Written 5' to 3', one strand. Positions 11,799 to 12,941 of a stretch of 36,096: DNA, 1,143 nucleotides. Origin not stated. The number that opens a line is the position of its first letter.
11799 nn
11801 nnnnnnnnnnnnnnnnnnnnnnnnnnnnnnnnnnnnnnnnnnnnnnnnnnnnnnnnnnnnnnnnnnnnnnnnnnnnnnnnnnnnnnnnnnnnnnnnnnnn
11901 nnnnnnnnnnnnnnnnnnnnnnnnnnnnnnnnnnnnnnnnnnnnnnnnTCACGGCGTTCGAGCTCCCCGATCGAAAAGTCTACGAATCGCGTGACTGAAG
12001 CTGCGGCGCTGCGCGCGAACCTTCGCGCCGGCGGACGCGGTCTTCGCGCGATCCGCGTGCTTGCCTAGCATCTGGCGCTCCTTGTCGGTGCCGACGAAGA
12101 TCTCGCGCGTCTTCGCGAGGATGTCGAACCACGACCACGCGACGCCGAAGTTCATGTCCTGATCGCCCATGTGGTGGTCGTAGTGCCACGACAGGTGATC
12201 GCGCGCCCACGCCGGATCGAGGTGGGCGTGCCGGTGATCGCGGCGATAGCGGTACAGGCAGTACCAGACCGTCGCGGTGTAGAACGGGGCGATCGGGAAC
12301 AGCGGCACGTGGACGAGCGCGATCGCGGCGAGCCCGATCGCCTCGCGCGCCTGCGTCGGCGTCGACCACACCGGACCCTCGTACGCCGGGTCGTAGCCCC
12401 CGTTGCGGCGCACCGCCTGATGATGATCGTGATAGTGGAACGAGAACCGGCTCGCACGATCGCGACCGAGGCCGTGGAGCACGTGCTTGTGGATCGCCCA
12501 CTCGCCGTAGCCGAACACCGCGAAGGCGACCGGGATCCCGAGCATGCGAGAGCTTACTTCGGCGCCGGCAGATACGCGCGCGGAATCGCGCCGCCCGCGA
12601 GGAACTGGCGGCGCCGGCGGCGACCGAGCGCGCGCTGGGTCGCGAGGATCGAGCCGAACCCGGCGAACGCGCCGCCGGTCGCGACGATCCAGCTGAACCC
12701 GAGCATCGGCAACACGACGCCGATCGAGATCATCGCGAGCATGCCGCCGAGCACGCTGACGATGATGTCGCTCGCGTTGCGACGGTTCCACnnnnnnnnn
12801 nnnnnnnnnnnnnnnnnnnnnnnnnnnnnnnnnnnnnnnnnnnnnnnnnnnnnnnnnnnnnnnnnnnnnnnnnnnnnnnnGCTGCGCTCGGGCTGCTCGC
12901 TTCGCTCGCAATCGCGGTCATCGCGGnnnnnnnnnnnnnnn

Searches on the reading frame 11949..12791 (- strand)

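Call 9: search_protein_families(library=pfam, proteins=[window:11949-12791:-], max_evalue=0.01)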
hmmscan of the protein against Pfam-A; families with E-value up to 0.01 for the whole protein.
window:11949-12791:- (280 aa): 1 family
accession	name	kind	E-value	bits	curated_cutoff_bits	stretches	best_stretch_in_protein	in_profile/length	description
PF04116.19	FA_hydroxylase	-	0.002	19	31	1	88-228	3-132/132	Fatty acid hydroxylase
